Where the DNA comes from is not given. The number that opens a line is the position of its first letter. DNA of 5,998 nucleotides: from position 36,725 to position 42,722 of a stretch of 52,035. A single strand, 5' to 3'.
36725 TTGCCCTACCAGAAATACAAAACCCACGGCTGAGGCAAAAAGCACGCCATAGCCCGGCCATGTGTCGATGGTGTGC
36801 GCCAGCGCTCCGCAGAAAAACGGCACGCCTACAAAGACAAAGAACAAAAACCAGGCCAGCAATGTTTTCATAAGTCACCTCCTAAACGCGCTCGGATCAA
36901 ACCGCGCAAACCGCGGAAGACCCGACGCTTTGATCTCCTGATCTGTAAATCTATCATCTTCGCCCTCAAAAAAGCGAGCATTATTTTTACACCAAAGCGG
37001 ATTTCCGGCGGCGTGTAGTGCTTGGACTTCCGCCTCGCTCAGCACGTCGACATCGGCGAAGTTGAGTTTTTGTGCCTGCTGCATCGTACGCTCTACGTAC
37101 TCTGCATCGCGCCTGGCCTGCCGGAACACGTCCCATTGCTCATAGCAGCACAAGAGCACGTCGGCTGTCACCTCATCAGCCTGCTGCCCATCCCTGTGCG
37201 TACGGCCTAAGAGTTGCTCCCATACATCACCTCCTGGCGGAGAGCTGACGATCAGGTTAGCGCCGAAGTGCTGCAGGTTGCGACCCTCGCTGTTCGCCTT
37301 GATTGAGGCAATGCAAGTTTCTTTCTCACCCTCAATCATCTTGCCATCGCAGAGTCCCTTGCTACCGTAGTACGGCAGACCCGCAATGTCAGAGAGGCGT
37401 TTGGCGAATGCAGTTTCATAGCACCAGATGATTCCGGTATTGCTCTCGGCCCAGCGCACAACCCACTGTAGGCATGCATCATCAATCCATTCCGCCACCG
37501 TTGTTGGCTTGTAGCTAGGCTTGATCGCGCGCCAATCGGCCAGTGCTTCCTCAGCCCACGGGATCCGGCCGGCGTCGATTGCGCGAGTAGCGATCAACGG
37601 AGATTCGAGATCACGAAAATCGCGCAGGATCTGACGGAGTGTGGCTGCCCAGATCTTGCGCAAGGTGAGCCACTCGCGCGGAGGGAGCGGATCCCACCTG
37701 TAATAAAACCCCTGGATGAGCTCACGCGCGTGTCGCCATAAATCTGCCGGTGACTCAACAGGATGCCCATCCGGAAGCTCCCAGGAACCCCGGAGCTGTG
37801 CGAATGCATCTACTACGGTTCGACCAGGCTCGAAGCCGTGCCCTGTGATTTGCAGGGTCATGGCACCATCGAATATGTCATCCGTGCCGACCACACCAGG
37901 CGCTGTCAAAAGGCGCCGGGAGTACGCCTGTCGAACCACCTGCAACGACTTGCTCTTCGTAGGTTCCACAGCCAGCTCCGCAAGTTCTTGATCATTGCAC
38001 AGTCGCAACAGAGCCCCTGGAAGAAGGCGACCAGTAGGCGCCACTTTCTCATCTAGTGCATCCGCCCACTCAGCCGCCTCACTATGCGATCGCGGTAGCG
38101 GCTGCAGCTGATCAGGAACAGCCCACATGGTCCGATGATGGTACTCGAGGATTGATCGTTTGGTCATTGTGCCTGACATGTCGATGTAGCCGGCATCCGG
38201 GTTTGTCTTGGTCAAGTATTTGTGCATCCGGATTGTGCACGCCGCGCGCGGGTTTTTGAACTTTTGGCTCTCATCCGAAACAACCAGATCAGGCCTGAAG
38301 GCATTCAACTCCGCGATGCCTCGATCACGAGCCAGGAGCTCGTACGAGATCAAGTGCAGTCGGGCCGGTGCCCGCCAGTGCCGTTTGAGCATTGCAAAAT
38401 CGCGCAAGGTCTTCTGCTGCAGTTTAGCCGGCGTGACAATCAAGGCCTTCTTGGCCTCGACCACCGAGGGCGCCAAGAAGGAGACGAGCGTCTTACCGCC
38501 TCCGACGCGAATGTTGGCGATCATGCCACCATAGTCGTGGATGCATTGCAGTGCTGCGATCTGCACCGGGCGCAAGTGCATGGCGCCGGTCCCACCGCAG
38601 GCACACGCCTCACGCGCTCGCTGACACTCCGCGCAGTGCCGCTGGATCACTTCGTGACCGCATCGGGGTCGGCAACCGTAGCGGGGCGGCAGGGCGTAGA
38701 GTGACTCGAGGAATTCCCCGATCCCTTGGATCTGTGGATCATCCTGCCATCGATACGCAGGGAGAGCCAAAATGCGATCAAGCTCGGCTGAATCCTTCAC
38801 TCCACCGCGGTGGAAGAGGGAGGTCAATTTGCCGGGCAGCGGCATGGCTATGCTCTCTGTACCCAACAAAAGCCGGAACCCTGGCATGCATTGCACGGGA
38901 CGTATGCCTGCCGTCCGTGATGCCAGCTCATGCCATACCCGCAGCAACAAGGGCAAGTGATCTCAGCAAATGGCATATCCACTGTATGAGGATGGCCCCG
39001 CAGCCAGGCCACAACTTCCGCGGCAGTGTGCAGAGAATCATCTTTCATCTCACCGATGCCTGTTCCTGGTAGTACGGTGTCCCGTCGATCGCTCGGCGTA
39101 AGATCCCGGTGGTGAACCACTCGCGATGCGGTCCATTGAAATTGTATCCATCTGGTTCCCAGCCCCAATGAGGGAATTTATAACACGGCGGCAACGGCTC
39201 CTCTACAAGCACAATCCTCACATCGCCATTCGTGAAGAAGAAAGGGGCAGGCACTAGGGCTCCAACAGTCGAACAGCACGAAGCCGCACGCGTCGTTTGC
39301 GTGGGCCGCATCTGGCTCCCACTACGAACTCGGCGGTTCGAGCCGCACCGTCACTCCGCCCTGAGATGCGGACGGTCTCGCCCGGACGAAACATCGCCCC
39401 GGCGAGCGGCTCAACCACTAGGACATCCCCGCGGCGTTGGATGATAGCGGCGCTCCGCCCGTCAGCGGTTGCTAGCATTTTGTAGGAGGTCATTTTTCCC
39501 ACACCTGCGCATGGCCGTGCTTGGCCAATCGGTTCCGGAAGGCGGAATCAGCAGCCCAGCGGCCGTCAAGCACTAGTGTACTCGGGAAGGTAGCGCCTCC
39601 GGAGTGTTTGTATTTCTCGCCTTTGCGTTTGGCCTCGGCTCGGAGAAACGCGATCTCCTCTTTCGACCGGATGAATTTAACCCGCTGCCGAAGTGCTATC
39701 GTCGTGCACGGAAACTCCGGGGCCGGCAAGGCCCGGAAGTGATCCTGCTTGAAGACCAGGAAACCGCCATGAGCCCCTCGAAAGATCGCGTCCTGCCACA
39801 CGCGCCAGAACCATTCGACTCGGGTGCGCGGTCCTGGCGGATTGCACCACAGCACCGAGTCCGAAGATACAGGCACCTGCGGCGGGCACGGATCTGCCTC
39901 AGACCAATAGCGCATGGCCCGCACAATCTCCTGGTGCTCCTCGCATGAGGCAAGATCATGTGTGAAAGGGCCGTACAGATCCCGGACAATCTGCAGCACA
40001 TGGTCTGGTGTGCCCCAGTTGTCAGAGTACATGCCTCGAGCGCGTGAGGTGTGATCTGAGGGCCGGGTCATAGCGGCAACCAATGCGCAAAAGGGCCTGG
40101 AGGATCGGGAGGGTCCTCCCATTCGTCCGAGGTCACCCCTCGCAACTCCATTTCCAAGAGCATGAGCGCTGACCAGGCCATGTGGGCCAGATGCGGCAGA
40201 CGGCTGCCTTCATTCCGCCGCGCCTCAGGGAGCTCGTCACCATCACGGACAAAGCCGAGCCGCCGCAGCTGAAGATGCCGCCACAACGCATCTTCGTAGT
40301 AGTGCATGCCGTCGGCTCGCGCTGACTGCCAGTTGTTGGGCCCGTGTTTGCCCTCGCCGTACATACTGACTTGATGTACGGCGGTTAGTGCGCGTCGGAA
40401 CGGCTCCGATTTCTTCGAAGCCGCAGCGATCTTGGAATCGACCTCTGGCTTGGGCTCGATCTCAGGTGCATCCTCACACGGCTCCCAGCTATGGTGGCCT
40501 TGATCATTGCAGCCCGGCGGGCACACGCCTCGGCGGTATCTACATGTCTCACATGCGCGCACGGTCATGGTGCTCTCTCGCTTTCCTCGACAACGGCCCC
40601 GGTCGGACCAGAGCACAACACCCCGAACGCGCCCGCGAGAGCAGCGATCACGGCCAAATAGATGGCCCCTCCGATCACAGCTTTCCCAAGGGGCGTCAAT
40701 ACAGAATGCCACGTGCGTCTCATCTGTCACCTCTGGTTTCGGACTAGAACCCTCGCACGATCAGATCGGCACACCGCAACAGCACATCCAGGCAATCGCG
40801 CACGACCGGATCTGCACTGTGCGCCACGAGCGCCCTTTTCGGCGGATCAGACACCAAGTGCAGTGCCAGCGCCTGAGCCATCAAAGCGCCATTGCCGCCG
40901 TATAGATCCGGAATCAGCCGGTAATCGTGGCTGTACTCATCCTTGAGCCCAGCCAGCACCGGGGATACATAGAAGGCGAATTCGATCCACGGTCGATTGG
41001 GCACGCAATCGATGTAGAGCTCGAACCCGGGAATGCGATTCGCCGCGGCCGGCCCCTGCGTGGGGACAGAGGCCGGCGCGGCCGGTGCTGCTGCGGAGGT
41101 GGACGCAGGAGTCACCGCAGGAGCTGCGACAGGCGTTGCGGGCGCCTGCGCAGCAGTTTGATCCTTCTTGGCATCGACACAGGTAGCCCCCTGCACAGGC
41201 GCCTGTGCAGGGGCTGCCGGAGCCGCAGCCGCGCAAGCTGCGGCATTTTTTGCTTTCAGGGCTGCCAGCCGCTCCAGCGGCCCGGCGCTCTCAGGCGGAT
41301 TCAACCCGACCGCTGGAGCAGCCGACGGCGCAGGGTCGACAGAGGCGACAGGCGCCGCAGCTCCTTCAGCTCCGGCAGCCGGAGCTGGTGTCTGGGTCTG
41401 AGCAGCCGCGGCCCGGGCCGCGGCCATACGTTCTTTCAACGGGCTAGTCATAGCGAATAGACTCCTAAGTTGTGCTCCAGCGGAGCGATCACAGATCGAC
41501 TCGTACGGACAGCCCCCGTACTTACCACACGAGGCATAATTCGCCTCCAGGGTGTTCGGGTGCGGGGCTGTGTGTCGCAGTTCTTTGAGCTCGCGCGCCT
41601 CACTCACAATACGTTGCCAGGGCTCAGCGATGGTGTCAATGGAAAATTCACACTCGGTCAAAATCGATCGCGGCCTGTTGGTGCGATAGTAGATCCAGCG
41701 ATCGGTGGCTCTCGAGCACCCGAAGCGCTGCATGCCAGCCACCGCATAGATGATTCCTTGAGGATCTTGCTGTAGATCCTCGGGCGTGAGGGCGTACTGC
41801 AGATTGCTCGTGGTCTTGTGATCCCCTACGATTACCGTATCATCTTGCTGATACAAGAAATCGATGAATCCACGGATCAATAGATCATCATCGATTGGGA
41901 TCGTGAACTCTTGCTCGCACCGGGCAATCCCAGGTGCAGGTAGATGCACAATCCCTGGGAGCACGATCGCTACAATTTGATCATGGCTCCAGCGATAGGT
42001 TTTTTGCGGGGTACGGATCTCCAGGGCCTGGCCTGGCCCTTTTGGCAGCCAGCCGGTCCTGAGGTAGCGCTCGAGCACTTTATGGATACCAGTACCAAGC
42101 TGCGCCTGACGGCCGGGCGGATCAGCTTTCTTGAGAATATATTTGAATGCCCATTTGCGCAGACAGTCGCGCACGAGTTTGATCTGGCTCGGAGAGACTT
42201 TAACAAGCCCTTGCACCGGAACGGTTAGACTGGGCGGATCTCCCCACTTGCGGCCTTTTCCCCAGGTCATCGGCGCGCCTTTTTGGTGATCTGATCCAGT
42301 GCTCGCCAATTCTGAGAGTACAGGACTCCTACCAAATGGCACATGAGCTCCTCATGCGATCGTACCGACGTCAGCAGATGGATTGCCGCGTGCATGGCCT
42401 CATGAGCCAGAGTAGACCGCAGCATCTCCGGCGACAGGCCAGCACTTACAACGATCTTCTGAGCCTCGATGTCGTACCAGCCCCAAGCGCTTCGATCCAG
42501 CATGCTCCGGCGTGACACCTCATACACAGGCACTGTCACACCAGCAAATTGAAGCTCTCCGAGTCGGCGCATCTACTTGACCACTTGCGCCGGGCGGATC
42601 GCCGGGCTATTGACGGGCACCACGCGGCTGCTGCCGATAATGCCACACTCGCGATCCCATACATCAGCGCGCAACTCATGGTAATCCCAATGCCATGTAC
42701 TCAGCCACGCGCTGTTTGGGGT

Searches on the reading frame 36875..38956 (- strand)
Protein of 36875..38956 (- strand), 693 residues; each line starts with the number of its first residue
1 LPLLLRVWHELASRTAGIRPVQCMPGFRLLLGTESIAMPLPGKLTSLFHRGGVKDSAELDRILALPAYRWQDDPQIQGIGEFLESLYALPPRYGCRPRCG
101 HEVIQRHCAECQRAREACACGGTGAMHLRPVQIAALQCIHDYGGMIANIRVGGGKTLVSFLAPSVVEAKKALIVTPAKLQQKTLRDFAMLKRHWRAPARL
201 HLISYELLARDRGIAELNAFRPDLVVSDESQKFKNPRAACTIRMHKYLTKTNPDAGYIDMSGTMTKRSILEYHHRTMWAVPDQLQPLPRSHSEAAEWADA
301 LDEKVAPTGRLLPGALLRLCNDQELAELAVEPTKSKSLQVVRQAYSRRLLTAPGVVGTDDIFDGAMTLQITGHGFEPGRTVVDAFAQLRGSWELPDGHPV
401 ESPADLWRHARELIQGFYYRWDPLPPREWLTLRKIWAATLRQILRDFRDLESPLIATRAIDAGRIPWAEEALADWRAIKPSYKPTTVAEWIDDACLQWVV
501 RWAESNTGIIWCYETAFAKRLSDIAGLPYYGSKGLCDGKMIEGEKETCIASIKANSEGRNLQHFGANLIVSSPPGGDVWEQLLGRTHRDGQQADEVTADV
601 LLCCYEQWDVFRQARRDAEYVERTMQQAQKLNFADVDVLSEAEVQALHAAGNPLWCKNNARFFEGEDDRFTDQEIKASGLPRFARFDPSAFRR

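Call 24: search_protein_families(library=pfam, proteins=[window:36875-38956:-], max_evalue=0.001)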
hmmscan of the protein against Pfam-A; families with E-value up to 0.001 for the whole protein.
window:36875-38956:- (693 aa): 0 families

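Call 60: search_protein_families(library=phrogs, proteins=[window:36875-38956:-], max_evalue=0.01)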
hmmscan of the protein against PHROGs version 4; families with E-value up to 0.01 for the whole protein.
window:36875-38956:- (693 aa): 1 family
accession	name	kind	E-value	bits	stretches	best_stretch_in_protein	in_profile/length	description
phrog_62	-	DNA, RNA and nucleotide metabolism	1.2e-16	60.5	2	125-271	694-856/1881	DNA helicase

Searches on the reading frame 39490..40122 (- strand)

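Call 24: search_protein_families(library=pfam, proteins=[window:39490-40122:-], max_evalue=0.001)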
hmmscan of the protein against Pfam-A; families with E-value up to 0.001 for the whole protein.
window:39490-40122:- (210 aa): 1 family
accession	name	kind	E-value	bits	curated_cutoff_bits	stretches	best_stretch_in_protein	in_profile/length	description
PF05869.16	Dam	-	6.6e-06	26.3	28.1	1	32-100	8-72/169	DNA N-6-adenine-methyltransferase (Dam)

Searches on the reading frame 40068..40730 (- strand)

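Call 24: search_protein_families(library=pfam, proteins=[window:40068-40730:-], max_evalue=0.001)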
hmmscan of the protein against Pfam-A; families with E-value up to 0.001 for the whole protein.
window:40068-40730:- (220 aa): 1 family
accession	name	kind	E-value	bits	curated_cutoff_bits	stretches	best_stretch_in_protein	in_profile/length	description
PF18909.5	dGTP_diPhyd_N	-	7e-15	55.2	27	1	111-201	18-96/99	dATP/dGTP diphosphohydrolase, N-terminal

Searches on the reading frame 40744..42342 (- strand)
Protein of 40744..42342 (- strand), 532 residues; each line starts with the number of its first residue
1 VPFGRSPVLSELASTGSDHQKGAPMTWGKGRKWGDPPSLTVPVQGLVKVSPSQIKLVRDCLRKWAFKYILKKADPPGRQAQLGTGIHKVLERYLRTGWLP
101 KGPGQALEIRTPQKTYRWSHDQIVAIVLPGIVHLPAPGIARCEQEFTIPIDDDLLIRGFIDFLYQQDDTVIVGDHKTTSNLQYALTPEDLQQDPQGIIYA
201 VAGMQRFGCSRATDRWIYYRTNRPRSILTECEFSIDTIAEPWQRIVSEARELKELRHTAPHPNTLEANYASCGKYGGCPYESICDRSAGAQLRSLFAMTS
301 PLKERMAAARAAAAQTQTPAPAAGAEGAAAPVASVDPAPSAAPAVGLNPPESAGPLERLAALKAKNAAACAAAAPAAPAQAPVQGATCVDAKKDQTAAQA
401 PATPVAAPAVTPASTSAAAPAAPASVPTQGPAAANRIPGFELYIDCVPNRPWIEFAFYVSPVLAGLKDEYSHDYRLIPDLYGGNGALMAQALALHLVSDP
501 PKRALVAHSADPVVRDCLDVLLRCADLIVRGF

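Call 24: search_protein_families(library=pfam, proteins=[window:40744-42342:-], max_evalue=0.001)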
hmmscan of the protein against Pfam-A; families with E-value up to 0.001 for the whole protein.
window:40744-42342:- (532 aa): 1 family
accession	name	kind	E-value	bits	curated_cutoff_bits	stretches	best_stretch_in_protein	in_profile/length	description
PF12705.13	PDDEXK_1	-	2.8e-19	70.5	22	1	49-285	2-247/247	PD-(D/E)XK nuclease superfamily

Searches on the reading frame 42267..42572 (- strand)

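Call 25: search_protein_families(library=pfam, proteins=[window:42267-42572:-], max_evalue=0.001)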
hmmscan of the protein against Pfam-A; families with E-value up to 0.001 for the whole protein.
window:42267-42572:- (101 aa): 2 families
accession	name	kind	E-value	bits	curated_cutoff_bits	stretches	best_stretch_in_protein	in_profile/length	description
PF20573.4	DUF6782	-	0.00026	20.8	27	1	28-62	67-101/241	Putative metallopeptidase family (DUF6782)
PF10263.15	SprT-like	-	0.00028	21.1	25.6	1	9-74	13-85/108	SprT-like family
